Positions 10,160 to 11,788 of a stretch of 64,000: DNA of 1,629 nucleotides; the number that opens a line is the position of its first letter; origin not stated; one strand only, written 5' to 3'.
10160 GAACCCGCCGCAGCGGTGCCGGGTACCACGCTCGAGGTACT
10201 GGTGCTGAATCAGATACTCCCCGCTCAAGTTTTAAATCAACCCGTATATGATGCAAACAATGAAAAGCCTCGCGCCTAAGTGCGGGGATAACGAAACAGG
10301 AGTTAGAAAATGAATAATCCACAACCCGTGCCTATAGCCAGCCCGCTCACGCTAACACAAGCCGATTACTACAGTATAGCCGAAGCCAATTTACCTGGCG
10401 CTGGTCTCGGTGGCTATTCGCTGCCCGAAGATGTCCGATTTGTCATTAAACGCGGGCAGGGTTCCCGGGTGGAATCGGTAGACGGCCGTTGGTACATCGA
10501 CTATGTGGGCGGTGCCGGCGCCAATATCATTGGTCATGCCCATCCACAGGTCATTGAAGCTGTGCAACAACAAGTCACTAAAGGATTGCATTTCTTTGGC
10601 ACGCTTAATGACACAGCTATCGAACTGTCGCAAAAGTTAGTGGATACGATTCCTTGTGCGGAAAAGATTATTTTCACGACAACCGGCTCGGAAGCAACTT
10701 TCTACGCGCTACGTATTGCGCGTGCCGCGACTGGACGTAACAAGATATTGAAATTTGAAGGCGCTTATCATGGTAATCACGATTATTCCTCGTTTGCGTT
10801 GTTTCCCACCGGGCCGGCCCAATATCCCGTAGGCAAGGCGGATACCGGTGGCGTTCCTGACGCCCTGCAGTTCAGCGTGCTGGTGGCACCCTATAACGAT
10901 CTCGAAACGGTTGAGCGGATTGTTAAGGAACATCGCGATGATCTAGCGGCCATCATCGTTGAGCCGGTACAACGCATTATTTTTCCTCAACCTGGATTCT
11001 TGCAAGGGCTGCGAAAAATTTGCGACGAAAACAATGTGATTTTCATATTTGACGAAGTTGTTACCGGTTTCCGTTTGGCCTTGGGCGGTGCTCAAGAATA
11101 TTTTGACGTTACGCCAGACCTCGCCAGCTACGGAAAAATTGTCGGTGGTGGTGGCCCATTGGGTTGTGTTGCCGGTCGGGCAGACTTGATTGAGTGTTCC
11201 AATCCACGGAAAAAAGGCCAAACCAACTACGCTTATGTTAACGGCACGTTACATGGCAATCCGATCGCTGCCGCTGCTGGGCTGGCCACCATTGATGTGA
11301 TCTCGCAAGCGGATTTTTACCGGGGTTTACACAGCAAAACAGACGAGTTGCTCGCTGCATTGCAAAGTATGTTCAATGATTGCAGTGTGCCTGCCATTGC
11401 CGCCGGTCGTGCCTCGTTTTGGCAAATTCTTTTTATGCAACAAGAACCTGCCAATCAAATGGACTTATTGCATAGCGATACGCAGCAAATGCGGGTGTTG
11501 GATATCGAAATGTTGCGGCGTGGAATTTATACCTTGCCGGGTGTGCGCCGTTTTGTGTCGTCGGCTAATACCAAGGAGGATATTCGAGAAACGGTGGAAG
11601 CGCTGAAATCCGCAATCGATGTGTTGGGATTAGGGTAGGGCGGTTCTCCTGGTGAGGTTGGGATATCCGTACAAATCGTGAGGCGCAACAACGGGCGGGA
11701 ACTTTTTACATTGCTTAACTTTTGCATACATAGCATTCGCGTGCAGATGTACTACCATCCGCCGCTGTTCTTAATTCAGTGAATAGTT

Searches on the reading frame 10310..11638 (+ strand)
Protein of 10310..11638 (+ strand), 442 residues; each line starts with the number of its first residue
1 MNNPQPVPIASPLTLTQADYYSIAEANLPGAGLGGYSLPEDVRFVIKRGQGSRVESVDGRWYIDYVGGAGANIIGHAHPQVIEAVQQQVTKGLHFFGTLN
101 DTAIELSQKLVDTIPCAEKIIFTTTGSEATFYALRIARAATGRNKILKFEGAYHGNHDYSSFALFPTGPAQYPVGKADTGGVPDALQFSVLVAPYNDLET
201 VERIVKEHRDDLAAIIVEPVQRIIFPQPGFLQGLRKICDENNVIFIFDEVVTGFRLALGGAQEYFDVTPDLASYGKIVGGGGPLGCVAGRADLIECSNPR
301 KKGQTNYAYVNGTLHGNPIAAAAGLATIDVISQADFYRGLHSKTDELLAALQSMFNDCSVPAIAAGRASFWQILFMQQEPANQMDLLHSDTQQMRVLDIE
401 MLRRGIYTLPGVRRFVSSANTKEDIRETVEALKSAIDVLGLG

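Call 56: search_protein_families(library=pfam, proteins=[window:10310-11638:+], max_evalue=0.00001)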
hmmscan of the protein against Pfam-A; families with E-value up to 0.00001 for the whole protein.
window:10310-11638:+ (442 aa): 1 family
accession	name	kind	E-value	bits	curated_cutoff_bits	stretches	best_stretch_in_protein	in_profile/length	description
PF00202.27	Aminotran_3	-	6.7e-64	216.5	30.5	1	43-434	10-401/403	Aminotransferase class-III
